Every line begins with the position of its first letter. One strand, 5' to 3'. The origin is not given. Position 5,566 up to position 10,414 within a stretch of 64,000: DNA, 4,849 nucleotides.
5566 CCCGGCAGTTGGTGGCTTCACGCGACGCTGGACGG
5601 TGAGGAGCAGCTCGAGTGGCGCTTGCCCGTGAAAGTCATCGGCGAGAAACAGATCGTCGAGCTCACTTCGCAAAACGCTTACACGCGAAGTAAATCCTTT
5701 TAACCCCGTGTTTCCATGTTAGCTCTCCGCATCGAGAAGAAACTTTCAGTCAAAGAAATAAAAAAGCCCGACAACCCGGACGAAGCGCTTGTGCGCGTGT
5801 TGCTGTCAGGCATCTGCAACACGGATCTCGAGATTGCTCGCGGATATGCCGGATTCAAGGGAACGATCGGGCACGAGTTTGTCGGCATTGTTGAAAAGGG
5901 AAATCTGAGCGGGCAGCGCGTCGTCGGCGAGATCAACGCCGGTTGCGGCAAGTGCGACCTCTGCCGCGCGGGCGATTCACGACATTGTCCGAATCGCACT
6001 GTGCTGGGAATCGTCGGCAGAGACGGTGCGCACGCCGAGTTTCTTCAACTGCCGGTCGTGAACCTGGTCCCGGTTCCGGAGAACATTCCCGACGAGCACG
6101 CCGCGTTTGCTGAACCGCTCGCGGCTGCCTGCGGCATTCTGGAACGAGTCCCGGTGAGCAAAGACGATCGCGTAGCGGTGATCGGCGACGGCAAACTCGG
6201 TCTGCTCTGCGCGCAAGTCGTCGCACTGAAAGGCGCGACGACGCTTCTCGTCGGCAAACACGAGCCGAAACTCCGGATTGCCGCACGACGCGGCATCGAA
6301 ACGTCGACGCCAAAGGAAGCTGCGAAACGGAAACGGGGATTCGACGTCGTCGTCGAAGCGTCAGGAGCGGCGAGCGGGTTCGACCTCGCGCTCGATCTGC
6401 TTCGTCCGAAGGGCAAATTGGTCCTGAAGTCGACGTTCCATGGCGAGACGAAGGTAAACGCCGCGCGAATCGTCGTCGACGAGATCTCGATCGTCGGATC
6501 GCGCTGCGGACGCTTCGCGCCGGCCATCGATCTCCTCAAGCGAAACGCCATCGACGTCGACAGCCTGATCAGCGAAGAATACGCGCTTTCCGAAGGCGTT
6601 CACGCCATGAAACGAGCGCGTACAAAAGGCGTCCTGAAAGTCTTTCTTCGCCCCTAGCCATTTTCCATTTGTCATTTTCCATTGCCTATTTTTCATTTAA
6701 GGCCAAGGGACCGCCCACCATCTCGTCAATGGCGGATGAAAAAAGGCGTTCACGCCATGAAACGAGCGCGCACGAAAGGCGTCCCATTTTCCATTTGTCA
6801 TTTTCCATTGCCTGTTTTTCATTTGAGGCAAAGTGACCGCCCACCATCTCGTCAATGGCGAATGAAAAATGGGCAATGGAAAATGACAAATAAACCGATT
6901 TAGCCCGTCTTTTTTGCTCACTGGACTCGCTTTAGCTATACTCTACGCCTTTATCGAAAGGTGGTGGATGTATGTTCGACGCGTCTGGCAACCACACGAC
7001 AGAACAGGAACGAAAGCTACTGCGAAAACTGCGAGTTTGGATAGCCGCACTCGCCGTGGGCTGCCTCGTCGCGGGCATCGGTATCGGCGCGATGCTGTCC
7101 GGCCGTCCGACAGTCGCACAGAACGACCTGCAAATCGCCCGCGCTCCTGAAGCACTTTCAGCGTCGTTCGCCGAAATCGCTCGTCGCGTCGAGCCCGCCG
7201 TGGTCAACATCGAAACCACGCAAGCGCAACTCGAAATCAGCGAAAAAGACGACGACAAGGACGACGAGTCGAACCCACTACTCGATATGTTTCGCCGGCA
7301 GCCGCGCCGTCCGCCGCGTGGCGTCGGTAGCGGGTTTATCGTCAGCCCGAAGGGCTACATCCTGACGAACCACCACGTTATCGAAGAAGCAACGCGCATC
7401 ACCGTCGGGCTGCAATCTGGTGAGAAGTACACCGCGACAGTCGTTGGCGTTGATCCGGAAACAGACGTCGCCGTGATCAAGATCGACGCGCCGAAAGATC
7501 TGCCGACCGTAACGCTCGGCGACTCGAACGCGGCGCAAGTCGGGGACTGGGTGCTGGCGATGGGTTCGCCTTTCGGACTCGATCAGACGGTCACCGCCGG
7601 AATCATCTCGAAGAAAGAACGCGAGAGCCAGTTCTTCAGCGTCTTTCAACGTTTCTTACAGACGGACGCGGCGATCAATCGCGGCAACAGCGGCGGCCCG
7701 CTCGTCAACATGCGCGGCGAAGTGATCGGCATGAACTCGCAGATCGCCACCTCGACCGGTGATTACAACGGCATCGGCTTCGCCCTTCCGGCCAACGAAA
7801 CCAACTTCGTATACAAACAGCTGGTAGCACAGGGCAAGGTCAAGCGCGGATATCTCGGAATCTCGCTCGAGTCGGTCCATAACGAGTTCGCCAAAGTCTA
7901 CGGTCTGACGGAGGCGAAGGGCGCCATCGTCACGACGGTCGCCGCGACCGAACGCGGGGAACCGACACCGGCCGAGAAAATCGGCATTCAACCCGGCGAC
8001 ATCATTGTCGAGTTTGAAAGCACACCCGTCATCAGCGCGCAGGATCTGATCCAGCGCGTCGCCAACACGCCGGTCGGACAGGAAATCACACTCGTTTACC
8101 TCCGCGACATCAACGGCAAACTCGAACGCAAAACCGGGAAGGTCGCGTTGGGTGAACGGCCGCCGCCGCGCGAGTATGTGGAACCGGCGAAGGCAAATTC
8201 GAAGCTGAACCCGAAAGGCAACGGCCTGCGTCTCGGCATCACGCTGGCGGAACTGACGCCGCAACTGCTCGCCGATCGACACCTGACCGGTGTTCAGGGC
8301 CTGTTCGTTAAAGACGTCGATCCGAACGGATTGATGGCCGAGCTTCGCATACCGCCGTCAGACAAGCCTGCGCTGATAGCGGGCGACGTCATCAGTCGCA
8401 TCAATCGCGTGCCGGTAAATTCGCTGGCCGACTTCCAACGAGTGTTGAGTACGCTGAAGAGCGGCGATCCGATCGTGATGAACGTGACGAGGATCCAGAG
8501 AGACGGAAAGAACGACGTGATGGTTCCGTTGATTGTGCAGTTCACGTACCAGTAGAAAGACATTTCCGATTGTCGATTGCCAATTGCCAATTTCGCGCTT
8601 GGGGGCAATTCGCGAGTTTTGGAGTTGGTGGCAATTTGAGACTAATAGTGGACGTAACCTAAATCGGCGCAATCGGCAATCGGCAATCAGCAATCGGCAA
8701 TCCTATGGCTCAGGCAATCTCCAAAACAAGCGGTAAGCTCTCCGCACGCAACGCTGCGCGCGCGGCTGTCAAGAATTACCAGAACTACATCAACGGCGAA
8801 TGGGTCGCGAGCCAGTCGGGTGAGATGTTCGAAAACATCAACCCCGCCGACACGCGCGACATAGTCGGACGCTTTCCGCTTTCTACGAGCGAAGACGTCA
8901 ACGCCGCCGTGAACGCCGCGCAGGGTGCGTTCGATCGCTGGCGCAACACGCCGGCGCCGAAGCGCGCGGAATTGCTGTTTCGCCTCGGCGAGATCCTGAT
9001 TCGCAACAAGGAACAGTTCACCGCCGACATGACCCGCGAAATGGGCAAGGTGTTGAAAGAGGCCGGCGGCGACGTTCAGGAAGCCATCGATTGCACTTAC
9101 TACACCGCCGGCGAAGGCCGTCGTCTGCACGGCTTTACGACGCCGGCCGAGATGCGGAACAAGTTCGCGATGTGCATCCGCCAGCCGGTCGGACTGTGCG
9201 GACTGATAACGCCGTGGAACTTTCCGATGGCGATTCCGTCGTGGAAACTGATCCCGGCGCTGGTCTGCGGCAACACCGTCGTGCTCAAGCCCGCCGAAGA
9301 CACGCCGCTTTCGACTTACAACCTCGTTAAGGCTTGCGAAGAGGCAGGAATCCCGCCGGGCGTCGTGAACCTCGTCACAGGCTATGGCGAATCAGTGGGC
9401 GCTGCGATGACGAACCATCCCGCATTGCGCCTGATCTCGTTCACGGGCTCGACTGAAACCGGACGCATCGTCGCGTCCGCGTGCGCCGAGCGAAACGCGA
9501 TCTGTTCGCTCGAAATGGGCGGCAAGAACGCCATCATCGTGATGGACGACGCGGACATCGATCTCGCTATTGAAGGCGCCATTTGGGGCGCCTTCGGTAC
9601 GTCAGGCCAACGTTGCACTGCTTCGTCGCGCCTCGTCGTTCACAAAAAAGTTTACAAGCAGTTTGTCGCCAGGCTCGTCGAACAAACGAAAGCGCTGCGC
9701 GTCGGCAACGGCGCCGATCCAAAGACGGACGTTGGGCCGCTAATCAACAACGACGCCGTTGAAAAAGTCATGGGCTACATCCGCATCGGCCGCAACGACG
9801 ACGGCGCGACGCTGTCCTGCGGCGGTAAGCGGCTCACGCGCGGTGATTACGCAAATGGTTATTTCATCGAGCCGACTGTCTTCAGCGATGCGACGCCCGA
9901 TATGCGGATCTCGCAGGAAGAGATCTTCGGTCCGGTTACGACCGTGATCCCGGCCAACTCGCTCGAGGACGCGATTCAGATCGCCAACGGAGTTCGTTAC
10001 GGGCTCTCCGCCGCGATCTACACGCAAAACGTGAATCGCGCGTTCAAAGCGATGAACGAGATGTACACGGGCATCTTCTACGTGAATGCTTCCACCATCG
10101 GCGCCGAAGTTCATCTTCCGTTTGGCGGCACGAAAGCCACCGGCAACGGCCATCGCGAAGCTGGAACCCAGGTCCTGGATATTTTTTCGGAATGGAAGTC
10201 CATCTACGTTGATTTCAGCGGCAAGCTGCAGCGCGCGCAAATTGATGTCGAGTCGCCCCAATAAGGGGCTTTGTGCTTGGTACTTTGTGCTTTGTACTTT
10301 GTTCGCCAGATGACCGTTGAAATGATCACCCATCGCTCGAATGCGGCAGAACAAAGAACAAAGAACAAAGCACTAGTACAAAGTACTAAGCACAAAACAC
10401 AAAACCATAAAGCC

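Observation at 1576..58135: Most larger intergenic gaps carry a long hairpin whose arms are tandem 7-9 nt words, with a different word at different loci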

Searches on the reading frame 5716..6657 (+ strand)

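Call 12: search_protein_families(library=pfam, proteins=[window:5716-6657:+])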
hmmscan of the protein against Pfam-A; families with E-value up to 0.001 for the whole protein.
window:5716-6657:+ (313 aa): 3 families
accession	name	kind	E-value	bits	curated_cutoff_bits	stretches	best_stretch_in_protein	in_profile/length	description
PF08240.17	ADH_N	-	6.7e-19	68.5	23.5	1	21-122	2-104/104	Alcohol dehydrogenase GroES-like domain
PF00107.32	ADH_zinc_N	-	1.9e-14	54.1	31.8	1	161-274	2-127/129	Zinc-binding dehydrogenase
PF16912.11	Glu_dehyd_C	-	1.4e-06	28.4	34.9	1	150-302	31-202/211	Glucose dehydrogenase C-terminus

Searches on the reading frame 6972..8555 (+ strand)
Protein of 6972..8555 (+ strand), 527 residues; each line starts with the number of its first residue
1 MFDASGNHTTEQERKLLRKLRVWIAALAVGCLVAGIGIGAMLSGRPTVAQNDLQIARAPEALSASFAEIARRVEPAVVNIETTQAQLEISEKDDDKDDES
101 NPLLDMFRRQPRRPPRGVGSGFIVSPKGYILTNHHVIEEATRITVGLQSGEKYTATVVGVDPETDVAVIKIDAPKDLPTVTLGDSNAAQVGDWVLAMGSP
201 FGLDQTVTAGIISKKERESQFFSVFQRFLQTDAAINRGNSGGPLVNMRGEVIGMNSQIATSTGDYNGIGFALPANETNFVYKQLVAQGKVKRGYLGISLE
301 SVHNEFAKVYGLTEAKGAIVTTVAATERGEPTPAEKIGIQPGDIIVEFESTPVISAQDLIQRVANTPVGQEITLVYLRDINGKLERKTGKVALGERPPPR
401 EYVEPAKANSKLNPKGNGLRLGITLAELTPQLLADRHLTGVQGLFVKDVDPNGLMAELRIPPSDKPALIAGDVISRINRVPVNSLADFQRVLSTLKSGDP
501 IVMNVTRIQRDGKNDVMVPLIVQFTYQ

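Call 12: search_protein_families(library=pfam, proteins=[window:6972-8555:+])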
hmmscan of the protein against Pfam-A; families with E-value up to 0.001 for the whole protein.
window:6972-8555:+ (527 aa): 6 families
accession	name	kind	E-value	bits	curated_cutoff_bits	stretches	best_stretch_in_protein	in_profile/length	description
PF13365.12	Trypsin_2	-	5.5e-37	128.1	27.6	1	119-254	1-144/144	Trypsin-like peptidase domain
PF00089.32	Trypsin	-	5.9e-22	79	20.6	1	120-275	28-214/220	Trypsin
PF13180.12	PDZ_2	-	4.7e-19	68.9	27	2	293-379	1-70/80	PDZ domain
PF17820.7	PDZ_6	-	3.8e-13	49.4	27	1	332-378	9-54/54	PDZ domain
PF00595.29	PDZ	-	1.1e-12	48.6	23.2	2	289-375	7-79/81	PDZ domain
PF10459.15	Peptidase_S46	-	1.8e-06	27.3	22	0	117-139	47-69/698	Peptidase S46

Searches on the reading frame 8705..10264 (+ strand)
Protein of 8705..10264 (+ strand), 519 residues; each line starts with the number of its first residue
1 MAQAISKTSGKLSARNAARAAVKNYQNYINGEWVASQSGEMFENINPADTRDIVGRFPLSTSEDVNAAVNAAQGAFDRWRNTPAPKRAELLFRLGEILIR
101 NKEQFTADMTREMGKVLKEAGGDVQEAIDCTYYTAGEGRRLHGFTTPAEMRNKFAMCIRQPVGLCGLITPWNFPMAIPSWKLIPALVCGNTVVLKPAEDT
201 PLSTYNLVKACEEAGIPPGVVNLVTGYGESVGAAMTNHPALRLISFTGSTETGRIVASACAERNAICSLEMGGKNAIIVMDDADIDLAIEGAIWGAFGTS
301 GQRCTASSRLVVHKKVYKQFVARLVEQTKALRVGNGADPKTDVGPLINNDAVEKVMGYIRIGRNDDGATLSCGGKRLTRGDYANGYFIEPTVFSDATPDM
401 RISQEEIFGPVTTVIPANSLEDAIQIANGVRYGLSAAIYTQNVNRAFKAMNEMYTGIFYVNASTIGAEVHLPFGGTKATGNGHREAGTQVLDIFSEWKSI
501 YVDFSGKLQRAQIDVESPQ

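Call 11: find_related_loci(query=window:8705-10264:+, collection=genome_contigs, flank=10000)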
Query window:8705-10264:+ (519 aa) in genome_contigs; peptide patterns used: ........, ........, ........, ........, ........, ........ (x = any residue, [..] = any of these).
600 stretches matched a pattern (row limit reached: there are more); 584 encode a relative of the query (tblastn E <= 1e-3); the best 80 are kept; 80 distinct loci.
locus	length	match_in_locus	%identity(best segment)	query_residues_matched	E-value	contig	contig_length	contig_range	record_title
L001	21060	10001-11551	96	3-519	0e+0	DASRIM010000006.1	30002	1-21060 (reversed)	MAG TPA_asm: Pyrinomonadaceae bacterium isolate SMAG_U10110 k141_2608742, whole genome shotgun sequence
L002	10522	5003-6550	95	3-518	0e+0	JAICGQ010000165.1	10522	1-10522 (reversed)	MAG: Pyrinomonadaceae bacterium isolate CK_bin.6 k141_3751523_length_10522_cov_13.3125, whole genome shotgun sequence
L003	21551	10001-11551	94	3-519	0e+0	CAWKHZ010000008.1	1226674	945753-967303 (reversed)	MAG: uncultured Acidobacteriota bacterium isolate MFD02840.bin.1.73 genome assembly, contig: contig_54991, whole genome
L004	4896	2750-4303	95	3-519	0e+0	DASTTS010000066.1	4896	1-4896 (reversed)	MAG TPA_asm: Pyrinomonadaceae bacterium isolate SMAG_U2312 k141_313802, whole genome shotgun sequence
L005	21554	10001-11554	91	3-519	0e+0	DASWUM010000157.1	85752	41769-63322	MAG TPA_asm: Pyrinomonadaceae bacterium isolate SMAG_U3603 k141_228726, whole genome shotgun sequence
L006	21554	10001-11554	91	3-519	0e+0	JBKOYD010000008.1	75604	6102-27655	MAG: Acidobacteriota bacterium isolate GB_HAYS_MAG_00070 GB_HAYS_000001392813, whole genome shotgun sequence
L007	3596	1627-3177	89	3-519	0e+0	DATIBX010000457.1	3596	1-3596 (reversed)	MAG TPA_asm: Pyrinomonadaceae bacterium isolate SMAG_U16301 k141_57404, whole genome shotgun sequence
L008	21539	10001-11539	86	3-515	0e+0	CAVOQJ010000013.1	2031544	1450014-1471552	MAG: Blastocatellia bacterium isolate MFD09848.bin.2.92 genome assembly, contig: contig_280, whole genome shotgun sequen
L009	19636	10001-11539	84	3-515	0e+0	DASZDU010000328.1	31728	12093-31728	MAG TPA_asm: Pyrinomonadaceae bacterium isolate SMAG_U6476 k141_65314, whole genome shotgun sequence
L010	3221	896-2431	84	3-514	0e+0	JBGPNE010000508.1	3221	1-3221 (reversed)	MAG: Pyrinomonadaceae bacterium isolate OBJ_0618_7090110_221 k141_4892579_length_3221_cov_25.2455, whole genome shotgun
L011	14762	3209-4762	84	1-515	0e+0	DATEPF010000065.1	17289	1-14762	MAG TPA_asm: Pyrinomonadaceae bacterium isolate SMAG_U9014 k141_1244378, whole genome shotgun sequence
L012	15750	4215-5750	83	3-515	0e+0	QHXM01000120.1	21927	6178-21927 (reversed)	MAG: Acidobacteria bacterium isolate gp4 AA20 14_0903_12_40cm_200_scaffold_1189_curated, whole genome shotgun sequence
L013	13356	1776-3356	82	1-514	0e+0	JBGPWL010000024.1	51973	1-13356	MAG: Pyrinomonadaceae bacterium isolate OBJ1_062018_090_65 k141_1857941_length_51973_cov_19.9430, whole genome shotgun s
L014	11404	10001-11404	92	3-470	0e+0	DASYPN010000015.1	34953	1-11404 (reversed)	MAG TPA_asm: Pyrinomonadaceae bacterium isolate SMAG_U4457 k141_2398697, whole genome shotgun sequence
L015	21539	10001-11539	84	3-515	0e+0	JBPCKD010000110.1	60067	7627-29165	MAG: Pyrinomonadaceae bacterium isolate TH_ant_mag_43 S1Ck127_7875761_flag_0_multi_14.0000_len_60067, whole genome shotg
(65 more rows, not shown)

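Call 12: search_protein_families(library=pfam, proteins=[window:8705-10264:+])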
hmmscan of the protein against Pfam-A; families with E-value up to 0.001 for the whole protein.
window:8705-10264:+ (519 aa): 1 family
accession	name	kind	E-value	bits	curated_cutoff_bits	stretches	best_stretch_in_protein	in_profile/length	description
PF00171.27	Aldedh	-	6.8e-174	579.2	23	1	33-500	1-461/461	Aldehyde dehydrogenase family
